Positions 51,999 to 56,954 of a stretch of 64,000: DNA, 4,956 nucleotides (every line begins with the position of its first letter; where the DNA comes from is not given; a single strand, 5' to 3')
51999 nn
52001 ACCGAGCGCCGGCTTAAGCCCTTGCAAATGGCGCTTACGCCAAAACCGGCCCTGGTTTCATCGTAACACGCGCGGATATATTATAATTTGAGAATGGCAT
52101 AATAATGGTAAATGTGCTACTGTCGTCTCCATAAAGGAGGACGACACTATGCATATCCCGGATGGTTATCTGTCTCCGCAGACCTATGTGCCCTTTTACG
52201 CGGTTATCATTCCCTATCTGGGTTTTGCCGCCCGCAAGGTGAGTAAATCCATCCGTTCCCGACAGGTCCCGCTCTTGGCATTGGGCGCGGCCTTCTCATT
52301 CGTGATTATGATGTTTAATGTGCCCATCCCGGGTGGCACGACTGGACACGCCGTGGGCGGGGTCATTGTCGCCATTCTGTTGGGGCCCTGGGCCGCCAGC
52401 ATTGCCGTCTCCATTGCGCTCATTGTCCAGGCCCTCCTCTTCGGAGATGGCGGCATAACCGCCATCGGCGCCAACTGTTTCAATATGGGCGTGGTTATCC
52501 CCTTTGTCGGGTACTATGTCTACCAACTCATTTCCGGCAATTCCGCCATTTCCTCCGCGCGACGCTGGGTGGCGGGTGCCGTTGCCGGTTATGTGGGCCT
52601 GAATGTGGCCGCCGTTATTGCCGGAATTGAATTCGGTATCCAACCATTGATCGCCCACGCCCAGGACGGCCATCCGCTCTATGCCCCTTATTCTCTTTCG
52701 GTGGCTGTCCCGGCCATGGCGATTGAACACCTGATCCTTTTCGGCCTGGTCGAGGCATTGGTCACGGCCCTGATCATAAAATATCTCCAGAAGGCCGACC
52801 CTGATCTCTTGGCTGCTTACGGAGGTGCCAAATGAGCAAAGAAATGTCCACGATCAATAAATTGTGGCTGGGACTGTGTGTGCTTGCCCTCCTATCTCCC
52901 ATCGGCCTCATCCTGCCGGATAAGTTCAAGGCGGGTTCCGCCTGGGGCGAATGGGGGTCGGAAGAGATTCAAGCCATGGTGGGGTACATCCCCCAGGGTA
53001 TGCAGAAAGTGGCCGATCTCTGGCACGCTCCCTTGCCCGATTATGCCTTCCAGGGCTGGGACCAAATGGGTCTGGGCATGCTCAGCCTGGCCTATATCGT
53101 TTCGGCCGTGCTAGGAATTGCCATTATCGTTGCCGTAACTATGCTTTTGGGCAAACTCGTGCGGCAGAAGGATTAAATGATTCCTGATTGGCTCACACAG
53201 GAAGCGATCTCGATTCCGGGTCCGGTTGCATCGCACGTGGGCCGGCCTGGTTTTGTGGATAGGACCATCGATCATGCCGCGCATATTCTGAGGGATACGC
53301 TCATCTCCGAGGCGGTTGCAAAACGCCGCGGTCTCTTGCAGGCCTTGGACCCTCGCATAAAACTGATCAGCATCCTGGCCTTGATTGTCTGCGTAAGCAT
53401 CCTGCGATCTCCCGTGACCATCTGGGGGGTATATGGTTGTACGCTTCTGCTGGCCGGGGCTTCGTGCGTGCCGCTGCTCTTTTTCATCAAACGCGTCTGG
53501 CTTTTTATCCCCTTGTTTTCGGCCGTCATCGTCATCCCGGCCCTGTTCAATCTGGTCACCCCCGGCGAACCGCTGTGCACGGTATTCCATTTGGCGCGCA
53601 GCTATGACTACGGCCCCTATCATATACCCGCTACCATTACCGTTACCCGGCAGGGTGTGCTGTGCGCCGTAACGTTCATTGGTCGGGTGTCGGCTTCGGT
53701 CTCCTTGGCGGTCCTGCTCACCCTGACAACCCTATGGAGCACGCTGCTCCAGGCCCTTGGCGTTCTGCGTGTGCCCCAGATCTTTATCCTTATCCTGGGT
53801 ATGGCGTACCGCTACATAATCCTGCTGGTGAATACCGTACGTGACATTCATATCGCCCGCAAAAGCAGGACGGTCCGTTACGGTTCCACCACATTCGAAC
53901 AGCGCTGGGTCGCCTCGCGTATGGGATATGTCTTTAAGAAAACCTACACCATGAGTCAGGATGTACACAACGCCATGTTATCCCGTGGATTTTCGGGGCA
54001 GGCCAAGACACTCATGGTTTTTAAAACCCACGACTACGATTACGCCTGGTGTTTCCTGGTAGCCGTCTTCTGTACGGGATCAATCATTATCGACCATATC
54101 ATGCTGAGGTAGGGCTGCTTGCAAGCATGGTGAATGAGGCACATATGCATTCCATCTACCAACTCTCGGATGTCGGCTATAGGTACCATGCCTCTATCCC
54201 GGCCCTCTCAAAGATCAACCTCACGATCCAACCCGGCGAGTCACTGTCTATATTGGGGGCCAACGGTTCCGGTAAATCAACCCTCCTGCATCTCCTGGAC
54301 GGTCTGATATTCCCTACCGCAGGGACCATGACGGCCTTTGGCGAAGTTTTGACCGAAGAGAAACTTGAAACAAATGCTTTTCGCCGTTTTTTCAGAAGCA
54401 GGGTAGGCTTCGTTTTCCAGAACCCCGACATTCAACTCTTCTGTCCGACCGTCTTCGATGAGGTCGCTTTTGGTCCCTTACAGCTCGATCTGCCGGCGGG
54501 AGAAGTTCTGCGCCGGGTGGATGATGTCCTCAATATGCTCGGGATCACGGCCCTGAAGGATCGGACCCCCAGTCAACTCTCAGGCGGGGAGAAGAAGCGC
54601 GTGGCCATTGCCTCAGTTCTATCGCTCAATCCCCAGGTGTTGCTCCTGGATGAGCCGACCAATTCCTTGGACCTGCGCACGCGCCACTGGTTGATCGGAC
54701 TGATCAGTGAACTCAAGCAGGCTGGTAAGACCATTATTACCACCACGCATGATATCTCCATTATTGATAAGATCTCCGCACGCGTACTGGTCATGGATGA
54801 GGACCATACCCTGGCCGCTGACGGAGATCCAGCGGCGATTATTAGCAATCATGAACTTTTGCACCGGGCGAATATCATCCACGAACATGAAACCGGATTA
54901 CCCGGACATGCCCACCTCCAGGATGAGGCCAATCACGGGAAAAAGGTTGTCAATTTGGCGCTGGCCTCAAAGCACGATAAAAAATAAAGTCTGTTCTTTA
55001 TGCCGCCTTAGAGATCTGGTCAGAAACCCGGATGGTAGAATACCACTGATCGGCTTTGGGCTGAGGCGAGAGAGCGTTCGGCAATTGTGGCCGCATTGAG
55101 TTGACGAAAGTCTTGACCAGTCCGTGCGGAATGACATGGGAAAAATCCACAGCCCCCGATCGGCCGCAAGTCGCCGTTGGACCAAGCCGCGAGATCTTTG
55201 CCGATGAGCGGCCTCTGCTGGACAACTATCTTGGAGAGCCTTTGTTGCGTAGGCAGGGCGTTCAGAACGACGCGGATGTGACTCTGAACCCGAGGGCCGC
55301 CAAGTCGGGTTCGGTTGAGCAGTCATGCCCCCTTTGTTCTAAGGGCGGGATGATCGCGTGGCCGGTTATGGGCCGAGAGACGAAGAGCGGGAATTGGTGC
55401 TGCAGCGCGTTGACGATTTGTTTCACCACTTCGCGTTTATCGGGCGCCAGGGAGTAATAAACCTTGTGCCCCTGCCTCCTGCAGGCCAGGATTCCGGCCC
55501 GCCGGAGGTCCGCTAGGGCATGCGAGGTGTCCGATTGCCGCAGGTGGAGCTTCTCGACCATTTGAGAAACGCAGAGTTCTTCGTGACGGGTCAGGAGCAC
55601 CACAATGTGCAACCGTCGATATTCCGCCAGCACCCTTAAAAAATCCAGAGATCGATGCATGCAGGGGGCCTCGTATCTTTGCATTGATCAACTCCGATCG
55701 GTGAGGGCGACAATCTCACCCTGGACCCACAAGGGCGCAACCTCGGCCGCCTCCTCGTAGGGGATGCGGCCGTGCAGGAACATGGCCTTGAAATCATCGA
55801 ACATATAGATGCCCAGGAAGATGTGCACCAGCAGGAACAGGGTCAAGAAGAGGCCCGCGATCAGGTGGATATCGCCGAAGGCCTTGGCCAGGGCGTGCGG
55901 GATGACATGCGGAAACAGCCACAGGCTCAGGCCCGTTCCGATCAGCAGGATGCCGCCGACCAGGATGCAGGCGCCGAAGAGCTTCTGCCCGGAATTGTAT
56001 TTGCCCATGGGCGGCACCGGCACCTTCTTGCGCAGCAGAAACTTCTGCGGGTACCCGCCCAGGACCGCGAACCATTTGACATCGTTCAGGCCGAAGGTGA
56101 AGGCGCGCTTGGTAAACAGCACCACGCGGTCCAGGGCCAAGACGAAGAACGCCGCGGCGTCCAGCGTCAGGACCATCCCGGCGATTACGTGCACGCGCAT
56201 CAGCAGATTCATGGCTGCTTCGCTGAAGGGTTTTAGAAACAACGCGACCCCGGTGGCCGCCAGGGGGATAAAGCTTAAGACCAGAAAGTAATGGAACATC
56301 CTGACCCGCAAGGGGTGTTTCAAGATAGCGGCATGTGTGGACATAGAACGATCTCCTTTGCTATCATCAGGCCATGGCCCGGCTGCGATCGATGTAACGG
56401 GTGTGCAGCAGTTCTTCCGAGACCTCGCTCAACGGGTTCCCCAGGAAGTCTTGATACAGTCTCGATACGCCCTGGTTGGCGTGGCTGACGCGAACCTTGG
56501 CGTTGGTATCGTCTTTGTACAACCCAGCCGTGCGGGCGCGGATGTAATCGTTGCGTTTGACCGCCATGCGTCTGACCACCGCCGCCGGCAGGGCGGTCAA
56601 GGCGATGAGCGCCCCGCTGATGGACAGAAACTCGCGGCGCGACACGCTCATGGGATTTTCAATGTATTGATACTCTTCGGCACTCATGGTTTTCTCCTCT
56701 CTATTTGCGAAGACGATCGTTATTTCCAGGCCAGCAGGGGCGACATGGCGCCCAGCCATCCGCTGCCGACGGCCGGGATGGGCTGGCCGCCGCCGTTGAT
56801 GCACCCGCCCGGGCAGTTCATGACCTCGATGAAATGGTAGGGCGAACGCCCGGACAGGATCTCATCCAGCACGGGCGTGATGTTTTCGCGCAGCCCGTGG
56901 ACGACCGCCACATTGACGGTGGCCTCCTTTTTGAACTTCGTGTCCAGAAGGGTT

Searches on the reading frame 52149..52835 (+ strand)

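Call 5: search_protein_families(library=pfam, proteins=[window:52149-52835:+], max_evalue=0.01)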
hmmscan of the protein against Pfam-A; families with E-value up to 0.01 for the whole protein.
window:52149-52835:+ (228 aa): 2 families
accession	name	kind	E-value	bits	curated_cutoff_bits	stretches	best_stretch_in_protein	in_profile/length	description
PF01891.21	CbiM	-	1.2e-64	218.4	23.1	1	2-220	1-205/205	Cobalt uptake substrate-specific transmembrane region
PF12822.12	ECF_trnsprt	-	4.4e-05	24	30.7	1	42-211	5-166/169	ECF transporter, substrate-specific component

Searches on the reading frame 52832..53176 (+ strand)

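Call 5: search_protein_families(library=pfam, proteins=[window:52832-53176:+], max_evalue=0.01)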
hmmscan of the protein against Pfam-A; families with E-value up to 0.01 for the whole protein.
window:52832-53176:+ (114 aa): 1 family
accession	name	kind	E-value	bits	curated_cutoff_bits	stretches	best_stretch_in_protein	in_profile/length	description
PF13190.11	PDGLE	-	8.3e-11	42.1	27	1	10-111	2-101/102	PDGLE domain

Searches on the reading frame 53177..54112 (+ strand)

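Call 5: search_protein_families(library=pfam, proteins=[window:53177-54112:+], max_evalue=0.01)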
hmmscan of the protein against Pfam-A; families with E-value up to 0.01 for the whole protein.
window:53177-54112:+ (311 aa): 1 family
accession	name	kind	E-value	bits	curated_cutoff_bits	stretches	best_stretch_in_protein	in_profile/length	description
PF02361.21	CbiQ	-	5.6e-30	105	25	1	54-275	5-211/216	Cobalt transport protein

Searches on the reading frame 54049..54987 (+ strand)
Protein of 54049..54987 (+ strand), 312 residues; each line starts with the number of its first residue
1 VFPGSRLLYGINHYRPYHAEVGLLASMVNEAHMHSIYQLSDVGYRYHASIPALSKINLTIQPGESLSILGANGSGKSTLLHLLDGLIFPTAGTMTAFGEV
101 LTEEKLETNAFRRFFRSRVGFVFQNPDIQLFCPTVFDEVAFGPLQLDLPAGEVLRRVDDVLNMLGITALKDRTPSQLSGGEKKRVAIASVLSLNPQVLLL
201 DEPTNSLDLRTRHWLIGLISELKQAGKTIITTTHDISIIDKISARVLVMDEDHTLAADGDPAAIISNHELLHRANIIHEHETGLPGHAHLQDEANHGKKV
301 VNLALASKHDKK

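Call 5: search_protein_families(library=pfam, proteins=[window:54049-54987:+], max_evalue=0.01)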
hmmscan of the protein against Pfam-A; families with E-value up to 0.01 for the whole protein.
window:54049-54987:+ (312 aa): 5 families
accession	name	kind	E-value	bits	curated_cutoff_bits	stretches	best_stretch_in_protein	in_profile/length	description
PF00005.33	ABC_tran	-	8.4e-32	111.1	25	1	53-205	1-137/137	ABC transporter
PF13304.12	AAA_21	-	3.8e-14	53.9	27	2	166-240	227-304/304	AAA domain, putative AbiEii toxin, Type IV TA system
PF02463.25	SMC_N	-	5e-08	33.1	40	1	66-240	27-203/220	RecF/RecN/SMC N terminal domain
PF13555.12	AAA_29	-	0.0007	19.7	27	1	58-87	17-46/61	P-loop containing region of AAA domain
PF13166.12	AAA_13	-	0.0086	15.2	36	0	68-86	21-39/713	AAA domain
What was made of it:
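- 52149..54987 (+): nikMNQO-type ECF nickel/cobalt importer (CbiM, PDGLE, CbiQ, ABC ATPase). Call 5.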

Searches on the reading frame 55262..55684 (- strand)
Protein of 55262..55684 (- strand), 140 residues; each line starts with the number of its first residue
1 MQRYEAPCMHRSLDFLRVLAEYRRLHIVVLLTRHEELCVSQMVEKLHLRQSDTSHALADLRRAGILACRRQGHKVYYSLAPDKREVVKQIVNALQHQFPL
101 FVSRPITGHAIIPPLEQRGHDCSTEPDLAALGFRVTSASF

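Call 5: search_protein_families(library=pfam, proteins=[window:55262-55684:-], max_evalue=0.01)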
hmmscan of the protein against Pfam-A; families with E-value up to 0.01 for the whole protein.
window:55262-55684:- (140 aa): 3 families
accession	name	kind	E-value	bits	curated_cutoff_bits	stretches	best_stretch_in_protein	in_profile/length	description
PF01022.26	HTH_5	-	4.7e-08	33.2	22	1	23-66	3-45/47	Bacterial regulatory protein, arsR family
PF24037.1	DUF7346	-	0.0027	18.3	28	1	16-89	64-137/139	Family of unknown function (DUF7346)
PF01047.28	MarR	-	0.0055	17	24.6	0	23-66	4-47/59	MarR family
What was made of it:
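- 55262..55684 (-): ArsR/SmtB-family regulator, the last gene of the hyd operon. It is a regulated member of the operon, not the preferred binder. Call 5: HTH_5.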

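Call 34: find_homologous_proteins(query=window:55262-55684:-, max_evalue=0.001)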
Query window:55262-55684:- (140 aa): 7 proteins with E <= 0.001 among 94 candidates.
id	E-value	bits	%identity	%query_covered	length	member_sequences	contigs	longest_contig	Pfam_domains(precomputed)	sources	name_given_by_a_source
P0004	5.2e-82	290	96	100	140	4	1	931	PF01022.27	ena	-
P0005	1.5e-48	182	66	94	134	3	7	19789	PF01022.27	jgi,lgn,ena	-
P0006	2.8e-39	152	62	94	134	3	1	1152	PF01022.27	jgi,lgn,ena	-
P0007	6.2e-33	132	63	75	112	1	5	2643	-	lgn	-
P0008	2.8e-30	123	59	80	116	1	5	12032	-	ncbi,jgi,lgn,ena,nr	ncbi:MAG TPA: metalloregulator ArsR/SmtB family transcription factor [Deltaproteobacteria bacterium]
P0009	1.3e-28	118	58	78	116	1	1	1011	PF01022.27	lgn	-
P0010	1.3e-4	40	41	49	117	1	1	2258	PF12840.14,PF01022.27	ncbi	-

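Call 35: find_encoding_contigs(protein=P0005, flank=10000, max_places=7)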
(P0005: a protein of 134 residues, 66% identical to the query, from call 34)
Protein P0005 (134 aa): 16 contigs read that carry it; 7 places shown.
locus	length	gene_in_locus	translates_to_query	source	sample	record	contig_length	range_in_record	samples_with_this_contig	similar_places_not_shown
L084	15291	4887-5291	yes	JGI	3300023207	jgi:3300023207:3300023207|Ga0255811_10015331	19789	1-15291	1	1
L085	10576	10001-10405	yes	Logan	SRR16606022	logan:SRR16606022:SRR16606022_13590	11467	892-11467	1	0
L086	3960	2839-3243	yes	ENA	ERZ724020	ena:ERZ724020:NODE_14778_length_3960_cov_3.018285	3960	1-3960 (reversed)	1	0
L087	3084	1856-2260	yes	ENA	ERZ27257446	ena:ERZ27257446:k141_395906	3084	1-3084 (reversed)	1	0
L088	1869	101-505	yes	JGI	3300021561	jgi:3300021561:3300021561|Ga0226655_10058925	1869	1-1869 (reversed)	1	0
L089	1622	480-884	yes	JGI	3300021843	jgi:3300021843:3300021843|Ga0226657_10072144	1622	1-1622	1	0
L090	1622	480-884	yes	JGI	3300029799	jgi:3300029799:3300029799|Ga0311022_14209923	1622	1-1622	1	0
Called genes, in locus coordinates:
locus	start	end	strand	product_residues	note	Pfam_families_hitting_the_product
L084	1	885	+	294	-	?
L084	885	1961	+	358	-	PF01497:Peripla_BP_2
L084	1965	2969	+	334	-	PF01032:FecCD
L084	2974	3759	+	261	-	PF02463:SMC_N (faint), PF00005:ABC_tran, PF13304:AAA_21 (weak)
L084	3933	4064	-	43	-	-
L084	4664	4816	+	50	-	-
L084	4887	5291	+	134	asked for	PF01022:HTH_5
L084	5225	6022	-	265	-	PF00005:ABC_tran, PF02463:SMC_N (weak), PF13304:AAA_21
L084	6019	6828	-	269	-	PF02361:CbiQ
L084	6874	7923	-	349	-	PF01891:CbiM, PF13190:PDGLE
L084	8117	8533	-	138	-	PF01402:RHH_1, PF08753:NikR_C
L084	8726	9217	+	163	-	PF14361:RsbRD_N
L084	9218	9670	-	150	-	PF13404:HTH_AsnC-type, PF22451:NirdL-like_HTH, PF17805:AsnC_trans_reg2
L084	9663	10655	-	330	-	PF04055:Radical_SAM, PF13186:SPASM (weak)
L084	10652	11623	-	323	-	PF00490:ALAD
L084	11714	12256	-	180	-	PF02627:CMD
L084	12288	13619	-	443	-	PF01595:CNNM, PF00571:CBS, PF03471:CorC_HlyC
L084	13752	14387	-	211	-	PF03448:MgtE_N (weak)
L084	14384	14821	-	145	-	PF02050:FliJ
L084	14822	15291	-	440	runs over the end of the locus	PF02874:ATP-synt_ab_N (faint), PF00006:ATP-synt_ab, PF18269:T3SS_ATPase_C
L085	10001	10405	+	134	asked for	PF01022:HTH_5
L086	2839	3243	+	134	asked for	PF01022:HTH_5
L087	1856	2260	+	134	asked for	PF01022:HTH_5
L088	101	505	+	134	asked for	PF01022:HTH_5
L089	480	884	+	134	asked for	PF01022:HTH_5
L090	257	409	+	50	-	-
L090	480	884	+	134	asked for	PF01022:HTH_5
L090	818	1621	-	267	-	?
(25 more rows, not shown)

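Call 36: find_encoding_contigs(protein=P0008, flank=10000, max_places=5)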
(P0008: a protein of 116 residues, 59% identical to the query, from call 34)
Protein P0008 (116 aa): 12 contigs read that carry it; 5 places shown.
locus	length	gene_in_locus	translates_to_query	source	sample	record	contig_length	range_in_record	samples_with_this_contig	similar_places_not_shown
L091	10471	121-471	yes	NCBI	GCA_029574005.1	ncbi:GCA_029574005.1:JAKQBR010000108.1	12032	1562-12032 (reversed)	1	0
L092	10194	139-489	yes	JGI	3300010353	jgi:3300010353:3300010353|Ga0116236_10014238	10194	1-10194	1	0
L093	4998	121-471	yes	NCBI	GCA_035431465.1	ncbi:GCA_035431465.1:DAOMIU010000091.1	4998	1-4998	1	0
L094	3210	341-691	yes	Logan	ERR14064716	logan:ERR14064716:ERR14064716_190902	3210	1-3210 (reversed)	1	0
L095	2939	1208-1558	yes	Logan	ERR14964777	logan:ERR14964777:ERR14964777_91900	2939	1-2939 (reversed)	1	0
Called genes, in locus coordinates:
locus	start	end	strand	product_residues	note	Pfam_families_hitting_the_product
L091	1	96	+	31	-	?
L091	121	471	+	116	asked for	-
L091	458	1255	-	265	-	PF00005:ABC_tran, PF02463:SMC_N (weak), PF13304:AAA_21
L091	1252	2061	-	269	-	PF02361:CbiQ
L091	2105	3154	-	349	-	PF01891:CbiM, PF13190:PDGLE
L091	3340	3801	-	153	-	PF01402:RHH_1, PF08753:NikR_C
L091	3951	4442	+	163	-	PF14361:RsbRD_N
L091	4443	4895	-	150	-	PF13404:HTH_AsnC-type (weak), PF22451:NirdL-like_HTH, PF17805:AsnC_trans_reg2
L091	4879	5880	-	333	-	PF04055:Radical_SAM, PF13186:SPASM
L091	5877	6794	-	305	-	PF00490:ALAD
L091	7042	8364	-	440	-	PF01595:CNNM, PF00571:CBS, PF03471:CorC_HlyC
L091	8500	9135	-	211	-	PF03448:MgtE_N (faint)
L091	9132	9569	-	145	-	PF02050:FliJ, PF16789:YscO-like (faint)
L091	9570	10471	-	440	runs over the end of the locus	PF02874:ATP-synt_ab_N (faint), PF00006:ATP-synt_ab, PF18269:T3SS_ATPase_C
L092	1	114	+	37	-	?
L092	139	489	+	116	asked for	-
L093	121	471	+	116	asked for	-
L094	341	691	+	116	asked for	-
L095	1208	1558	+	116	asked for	-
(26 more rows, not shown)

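Call 64: search_solved_structures(query=window:55262-55684:-, max_evalue=0.01, show_alignments=1)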
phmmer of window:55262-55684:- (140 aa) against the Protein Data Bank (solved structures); distinct sequences matched with E-value up to 0.01: 23.
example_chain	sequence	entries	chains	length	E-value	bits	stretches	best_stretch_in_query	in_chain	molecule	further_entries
1r1t_A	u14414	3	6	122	5.6e-10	42.6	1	7-96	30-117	Transcriptional repressor smtB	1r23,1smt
3jth_A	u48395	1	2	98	1.3e-09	41.4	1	12-91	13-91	Transcription activator HlyU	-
5znx_A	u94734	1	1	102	1.5e-09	41.2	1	12-91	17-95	Transcriptional activator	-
1r22_A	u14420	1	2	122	1.2e-08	38.3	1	7-96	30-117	Transcriptional repressor smtB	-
2zkz_A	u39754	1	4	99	6.1e-08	36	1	9-95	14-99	Transcriptional repressor pagR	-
4ggg_A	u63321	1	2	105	1.1e-07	35.3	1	8-96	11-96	Repressor protein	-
6jmi_A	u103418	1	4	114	1.2e-07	35.1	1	8-87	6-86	Uncharacterized HTH-type transcriptional regulator Rv0081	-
4k2e_A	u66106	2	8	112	1.3e-07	35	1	12-92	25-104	Transcriptional activator HlyU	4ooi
6o8k_A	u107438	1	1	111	2.7e-07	34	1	12-89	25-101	Transcriptional regulator, ArsR family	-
13ct_A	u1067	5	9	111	2.7e-07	33.9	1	12-89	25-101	Transcriptional regulator, ArsR family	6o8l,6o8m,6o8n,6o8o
1r1u_A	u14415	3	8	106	5.8e-07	32.9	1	8-96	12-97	repressor protein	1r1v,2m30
2kjb_A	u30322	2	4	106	5.8e-07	32.9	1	8-96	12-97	CzrA protein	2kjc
6cdb_A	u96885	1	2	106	8.2e-07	32.4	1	8-96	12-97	ArsR family transcriptional regulator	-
9t6r_A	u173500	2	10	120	1.9e-06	31.2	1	15-96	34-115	Lmo1102 protein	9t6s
6cda_A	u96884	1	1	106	2.8e-06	30.7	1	8-96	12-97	ArsR family transcriptional regulator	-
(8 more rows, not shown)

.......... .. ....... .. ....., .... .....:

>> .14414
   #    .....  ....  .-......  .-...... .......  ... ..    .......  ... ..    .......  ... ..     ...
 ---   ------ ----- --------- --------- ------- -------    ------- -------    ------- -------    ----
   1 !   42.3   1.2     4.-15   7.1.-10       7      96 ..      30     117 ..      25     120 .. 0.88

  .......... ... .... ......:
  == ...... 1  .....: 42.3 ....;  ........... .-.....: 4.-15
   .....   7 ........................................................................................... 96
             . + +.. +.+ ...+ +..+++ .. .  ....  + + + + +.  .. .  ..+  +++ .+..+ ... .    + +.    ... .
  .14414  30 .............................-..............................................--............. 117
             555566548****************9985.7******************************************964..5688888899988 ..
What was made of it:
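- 55262..55684 (-): Call 64: SmtB 5.6e-10, HlyU, PagR, CzrA.
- Checked: ArsR-family gene, 55262-55684 (-) (calls 5, 64).
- The protein is a genuine ArsR/SmtB homologue (SmtB 5.6e-10, call 64).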

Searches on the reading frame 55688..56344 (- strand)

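Call 5: search_protein_families(library=pfam, proteins=[window:55688-56344:-], max_evalue=0.01)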
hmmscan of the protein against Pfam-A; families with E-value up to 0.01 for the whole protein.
window:55688-56344:- (218 aa): 2 families
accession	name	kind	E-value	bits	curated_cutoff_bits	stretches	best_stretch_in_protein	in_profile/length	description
PF01292.26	Ni_hydr_CYTB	-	8.3e-16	58.7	30.1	1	10-181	2-165/179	Prokaryotic cytochrome b561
PF14358.11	DUF4405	-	0.00035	21.5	26.7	0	126-177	5-64/66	Domain of unknown function (DUF4405)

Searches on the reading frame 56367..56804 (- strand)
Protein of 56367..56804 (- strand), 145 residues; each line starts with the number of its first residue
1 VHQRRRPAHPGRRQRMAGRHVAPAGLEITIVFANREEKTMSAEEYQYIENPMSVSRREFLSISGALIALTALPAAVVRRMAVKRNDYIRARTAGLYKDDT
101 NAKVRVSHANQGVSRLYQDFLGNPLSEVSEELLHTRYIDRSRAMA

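Call 55: search_protein_families(library=pfam, proteins=[window:56367-56804:-], max_evalue=0.01)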
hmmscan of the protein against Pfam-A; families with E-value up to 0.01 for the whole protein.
window:56367-56804:- (145 aa): 2 families
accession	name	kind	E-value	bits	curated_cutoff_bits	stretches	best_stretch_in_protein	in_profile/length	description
PF02256.22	Fe_hyd_SSU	-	2.7e-21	75.8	24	1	85-140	1-56/56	Iron hydrogenase small subunit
PF10518.14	TAT_signal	-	0.00098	19.4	22.7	1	54-73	2-21/21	TAT (twin-arginine translocation) pathway signal sequence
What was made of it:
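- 56367..56804 (-): hydB, the [FeFe] hydrogenase small subunit with a Tat-type signal. The true start is probably downstream of the listed GTG. Call 55: Fe_hyd_SSU 2.7e-21; TAT_signal is weak (0.00098, below Pfam's cutoff).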
